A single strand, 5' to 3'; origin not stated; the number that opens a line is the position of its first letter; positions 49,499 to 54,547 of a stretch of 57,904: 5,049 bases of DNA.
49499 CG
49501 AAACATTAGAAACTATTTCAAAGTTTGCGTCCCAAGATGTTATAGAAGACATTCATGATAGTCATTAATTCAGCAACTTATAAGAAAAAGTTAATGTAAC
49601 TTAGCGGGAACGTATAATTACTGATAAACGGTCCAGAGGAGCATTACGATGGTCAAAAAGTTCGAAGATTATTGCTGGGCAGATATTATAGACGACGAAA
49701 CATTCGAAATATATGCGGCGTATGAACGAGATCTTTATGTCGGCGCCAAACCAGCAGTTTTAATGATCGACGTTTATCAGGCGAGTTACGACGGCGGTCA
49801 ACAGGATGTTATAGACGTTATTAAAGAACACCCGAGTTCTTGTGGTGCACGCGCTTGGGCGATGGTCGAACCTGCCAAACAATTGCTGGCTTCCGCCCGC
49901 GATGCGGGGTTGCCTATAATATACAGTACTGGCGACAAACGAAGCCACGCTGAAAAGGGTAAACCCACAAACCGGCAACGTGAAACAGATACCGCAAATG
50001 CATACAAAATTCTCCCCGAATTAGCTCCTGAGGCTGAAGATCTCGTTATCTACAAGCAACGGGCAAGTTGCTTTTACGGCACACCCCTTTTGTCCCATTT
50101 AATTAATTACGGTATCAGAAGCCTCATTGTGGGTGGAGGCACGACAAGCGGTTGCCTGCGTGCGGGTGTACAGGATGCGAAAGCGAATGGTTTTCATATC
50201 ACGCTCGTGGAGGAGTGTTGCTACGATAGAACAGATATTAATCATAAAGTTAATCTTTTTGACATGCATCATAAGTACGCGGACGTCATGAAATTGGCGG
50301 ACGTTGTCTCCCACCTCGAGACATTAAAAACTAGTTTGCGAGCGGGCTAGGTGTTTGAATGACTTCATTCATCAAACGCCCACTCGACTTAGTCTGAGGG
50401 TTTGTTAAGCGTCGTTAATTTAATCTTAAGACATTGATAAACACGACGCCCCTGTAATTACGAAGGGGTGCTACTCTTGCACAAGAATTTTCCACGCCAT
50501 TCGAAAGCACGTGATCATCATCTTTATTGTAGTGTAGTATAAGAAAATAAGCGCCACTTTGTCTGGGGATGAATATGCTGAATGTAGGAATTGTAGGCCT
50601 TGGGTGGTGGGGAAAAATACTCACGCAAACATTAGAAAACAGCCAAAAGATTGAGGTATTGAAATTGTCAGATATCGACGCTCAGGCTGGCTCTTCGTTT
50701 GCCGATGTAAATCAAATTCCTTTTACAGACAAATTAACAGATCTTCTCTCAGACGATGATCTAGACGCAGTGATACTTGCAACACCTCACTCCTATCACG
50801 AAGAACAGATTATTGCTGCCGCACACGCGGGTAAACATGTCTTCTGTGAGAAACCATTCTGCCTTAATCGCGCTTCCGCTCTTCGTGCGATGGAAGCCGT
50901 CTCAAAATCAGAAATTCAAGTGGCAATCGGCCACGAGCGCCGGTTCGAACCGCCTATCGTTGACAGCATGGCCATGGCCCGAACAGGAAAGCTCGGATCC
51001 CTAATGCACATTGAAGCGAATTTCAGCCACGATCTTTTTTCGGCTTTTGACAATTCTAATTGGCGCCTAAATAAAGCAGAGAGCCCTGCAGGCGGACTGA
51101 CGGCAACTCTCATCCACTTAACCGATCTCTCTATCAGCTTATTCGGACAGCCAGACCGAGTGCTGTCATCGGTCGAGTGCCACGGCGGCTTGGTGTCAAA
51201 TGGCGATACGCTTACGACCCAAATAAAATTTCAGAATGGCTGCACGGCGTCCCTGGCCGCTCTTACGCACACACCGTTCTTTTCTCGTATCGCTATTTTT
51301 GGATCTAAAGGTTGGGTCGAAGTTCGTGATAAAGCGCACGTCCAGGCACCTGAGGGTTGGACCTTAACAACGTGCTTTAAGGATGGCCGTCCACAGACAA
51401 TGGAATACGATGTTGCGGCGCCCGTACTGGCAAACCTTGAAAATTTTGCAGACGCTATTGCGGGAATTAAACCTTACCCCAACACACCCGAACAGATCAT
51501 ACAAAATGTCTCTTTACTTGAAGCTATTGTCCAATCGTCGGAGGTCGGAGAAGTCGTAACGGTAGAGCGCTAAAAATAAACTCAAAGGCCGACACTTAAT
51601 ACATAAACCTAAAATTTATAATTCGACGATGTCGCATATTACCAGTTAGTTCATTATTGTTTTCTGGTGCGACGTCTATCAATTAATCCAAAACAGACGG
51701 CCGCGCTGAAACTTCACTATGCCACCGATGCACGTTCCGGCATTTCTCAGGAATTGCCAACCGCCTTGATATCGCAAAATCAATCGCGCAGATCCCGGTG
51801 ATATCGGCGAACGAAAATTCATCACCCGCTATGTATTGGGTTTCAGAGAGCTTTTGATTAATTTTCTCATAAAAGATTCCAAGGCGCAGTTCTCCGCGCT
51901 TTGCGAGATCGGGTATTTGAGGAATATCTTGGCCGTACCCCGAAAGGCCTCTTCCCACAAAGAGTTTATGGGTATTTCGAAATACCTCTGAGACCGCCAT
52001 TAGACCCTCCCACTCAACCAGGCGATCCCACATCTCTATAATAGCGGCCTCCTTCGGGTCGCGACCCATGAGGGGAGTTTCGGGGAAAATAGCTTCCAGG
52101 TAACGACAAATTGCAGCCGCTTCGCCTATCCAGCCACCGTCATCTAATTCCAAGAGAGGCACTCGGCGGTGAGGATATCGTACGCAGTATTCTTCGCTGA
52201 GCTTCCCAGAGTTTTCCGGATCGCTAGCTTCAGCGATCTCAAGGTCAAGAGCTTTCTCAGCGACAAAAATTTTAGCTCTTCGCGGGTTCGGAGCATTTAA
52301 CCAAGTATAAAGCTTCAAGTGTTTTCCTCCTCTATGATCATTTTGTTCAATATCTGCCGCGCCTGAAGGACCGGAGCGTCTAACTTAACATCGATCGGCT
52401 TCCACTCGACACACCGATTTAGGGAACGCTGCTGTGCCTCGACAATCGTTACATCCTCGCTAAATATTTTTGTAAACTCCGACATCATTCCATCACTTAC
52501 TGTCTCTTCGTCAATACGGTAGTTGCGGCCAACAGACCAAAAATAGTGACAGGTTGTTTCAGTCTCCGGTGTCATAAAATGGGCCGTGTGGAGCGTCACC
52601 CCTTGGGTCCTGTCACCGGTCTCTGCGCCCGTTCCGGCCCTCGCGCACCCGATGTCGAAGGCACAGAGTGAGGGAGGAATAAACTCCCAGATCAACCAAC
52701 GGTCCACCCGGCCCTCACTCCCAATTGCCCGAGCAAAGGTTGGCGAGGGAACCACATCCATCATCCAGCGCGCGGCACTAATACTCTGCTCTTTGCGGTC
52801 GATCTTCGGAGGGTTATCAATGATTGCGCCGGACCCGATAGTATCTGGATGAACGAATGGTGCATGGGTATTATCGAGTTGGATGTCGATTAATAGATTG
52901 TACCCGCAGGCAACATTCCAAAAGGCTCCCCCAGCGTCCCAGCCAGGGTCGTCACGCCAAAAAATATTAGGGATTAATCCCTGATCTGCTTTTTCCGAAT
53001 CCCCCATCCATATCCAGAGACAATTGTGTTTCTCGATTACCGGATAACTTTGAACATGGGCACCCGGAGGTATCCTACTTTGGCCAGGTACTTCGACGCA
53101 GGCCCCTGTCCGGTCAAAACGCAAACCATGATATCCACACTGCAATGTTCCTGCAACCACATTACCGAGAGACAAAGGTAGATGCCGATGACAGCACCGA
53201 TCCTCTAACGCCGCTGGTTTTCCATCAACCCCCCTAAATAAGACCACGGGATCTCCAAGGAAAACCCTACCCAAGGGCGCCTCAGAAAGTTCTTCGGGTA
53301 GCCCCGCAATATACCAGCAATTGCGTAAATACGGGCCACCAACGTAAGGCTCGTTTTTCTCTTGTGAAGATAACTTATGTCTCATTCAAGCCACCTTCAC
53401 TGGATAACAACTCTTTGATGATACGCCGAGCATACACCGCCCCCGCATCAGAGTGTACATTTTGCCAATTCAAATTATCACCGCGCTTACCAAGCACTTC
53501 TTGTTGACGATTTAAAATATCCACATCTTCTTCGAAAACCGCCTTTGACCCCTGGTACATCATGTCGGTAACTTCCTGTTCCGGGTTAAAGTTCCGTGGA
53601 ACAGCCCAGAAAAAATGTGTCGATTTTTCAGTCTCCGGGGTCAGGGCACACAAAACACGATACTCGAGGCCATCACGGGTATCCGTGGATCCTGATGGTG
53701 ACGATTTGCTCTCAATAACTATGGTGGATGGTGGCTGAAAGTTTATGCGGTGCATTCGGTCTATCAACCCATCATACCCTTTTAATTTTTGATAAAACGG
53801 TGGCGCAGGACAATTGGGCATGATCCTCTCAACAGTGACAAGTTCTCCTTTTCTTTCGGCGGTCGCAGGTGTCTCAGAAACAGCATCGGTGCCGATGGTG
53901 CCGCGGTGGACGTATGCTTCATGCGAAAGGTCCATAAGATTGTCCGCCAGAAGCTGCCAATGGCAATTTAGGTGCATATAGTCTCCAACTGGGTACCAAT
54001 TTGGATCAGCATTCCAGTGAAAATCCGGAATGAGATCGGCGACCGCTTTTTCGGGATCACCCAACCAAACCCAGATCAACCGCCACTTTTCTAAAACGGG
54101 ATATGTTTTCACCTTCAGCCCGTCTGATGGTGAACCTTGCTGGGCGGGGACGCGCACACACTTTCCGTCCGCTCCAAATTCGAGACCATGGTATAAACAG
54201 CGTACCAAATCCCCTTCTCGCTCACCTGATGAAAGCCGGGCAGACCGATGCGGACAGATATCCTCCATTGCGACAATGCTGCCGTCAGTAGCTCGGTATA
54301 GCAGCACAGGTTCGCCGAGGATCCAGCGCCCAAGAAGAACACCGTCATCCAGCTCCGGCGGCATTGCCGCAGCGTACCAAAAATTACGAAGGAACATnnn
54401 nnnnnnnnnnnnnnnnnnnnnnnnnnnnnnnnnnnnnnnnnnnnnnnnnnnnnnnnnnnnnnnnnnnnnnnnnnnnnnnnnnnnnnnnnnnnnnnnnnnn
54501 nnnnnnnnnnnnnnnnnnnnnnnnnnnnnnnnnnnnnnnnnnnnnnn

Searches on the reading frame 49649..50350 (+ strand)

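Call 37: search_protein_families(library=pfam, proteins=[window:49649-50350:+])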
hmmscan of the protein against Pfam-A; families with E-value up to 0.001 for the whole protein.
window:49649-50350:+ (233 aa): 1 family
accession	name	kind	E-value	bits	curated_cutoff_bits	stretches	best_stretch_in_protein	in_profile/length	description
PF00857.26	Isochorismatase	-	2.5e-25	90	27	1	55-217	13-174/175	Isochorismatase domain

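Call 71: search_protein_families(library=ncbifam, proteins=[window:49649-50350:+], max_evalue=0.00001)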
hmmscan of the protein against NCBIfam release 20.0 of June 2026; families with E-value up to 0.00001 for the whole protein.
window:49649-50350:+ (233 aa): 3 families
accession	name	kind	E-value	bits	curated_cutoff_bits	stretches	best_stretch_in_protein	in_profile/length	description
NF050097.1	BiurAmidohydBiuH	equivalog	3e-13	49.7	370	1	117-206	112-200/221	biuret amidohydrolase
TIGR03614.1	RutB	equivalog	1.2e-12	47.9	377.95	1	118-224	113-220/226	pyrimidine utilization protein B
NF008517.0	PRK11440.1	equivalog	4.6e-09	36.5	195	1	69-221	30-186/188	hydrolase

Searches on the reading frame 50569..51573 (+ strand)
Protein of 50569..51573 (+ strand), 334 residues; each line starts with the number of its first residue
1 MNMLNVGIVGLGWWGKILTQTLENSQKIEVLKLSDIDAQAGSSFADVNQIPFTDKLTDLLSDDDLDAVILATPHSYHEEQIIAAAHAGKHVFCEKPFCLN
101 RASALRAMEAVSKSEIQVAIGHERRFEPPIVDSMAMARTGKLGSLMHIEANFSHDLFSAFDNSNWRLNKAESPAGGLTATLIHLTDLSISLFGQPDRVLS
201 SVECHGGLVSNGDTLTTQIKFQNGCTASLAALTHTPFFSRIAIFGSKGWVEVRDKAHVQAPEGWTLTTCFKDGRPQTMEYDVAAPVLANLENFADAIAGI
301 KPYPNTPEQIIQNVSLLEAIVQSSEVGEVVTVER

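Call 37: search_protein_families(library=pfam, proteins=[window:50569-51573:+])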
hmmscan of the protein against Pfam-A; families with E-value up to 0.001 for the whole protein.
window:50569-51573:+ (334 aa): 6 families
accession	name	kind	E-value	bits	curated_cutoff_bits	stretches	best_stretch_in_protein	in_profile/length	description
PF01408.29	GFO_IDH_MocA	-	7.9e-23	81.9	24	1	4-122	1-120/120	Oxidoreductase family, NAD-binding Rossmann fold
PF22725.1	GFO_IDH_MocA_C3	-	3.7e-17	62.9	27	1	136-251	7-124/124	GFO/IDH/MocA C-terminal domain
PF02894.22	GFO_IDH_MocA_C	-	2.4e-15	57.4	22.9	1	138-332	5-218/218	Oxidoreductase family, C-terminal alpha/beta domain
PF01118.30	Semialdhyde_dh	-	1.5e-07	32.3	26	1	5-92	1-94/121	Semialdehyde dehydrogenase, NAD binding domain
PF21252.2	Glyco_hydro_109_C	-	0.00014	21.7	27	0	134-163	4-33/187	Glycosyl hydrolase 109, C-terminal domain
PF03447.22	NAD_binding_3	-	0.00054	21.1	24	1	7-91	3-85/116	Homoserine dehydrogenase, NAD binding domain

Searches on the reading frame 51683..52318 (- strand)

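Call 37: search_protein_families(library=pfam, proteins=[window:51683-52318:-])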
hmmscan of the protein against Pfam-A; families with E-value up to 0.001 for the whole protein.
window:51683-52318:- (211 aa): 6 families
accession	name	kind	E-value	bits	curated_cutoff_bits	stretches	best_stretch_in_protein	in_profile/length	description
PF13417.12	GST_N_3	-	6.8e-10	39.6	22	1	3-81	1-74/75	Glutathione S-transferase, N-terminal domain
PF00043.30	GST_C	-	8.5e-10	39.2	20.7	1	150-207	35-93/93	Glutathione S-transferase, C-terminal domain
PF13409.12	GST_N_2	-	7.4e-09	36.5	25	1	10-76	3-69/70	Glutathione S-transferase, N-terminal domain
PF02798.26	GST_N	-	1.1e-08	35.7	20.9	1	1-75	3-75/76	Glutathione S-transferase, N-terminal domain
PF14497.11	GST_C_3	-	1.3e-05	25.8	21.6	1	146-209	31-97/104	Glutathione S-transferase, C-terminal domain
PF13410.11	GST_C_2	-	0.00098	19.6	24.9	0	151-200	16-67/69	Glutathione S-transferase, C-terminal domain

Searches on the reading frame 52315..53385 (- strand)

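Call 37: search_protein_families(library=pfam, proteins=[window:52315-53385:-])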
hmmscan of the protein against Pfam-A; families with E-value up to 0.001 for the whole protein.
window:52315-53385:- (356 aa): 3 families
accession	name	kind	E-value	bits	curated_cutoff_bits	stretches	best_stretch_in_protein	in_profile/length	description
PF19112.6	VanA_C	-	2.5e-45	155.5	23.5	1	158-350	1-191/193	Vanillate O-demethylase oxygenase C-terminal domain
PF00355.32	Rieske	-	4.8e-20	71.7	20.3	1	24-114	2-87/88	Rieske [2Fe-2S] domain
PF08417.18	PaO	-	6.3e-06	26.7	27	1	235-324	1-84/89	Pheophorbide a oxygenase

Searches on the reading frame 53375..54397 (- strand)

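Call 37: search_protein_families(library=pfam, proteins=[window:53375-54397:-])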
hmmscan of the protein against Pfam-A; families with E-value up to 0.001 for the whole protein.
window:53375-54397:- (340 aa): 4 families
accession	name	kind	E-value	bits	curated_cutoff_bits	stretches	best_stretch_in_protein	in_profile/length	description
PF19112.6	VanA_C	-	8.5e-44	150.4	23.5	1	144-331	2-191/193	Vanillate O-demethylase oxygenase C-terminal domain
PF00355.32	Rieske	-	8.8e-21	74.1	20.3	1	7-100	2-88/88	Rieske [2Fe-2S] domain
PF08417.18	PaO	-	1.7e-05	25.3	27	1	220-306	1-86/89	Pheophorbide a oxygenase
PF19298.5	KshA_C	-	0.0001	22.9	23.3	0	122-166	15-60/207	3-Ketosteroid 9alpha-hydroxylase C-terminal domain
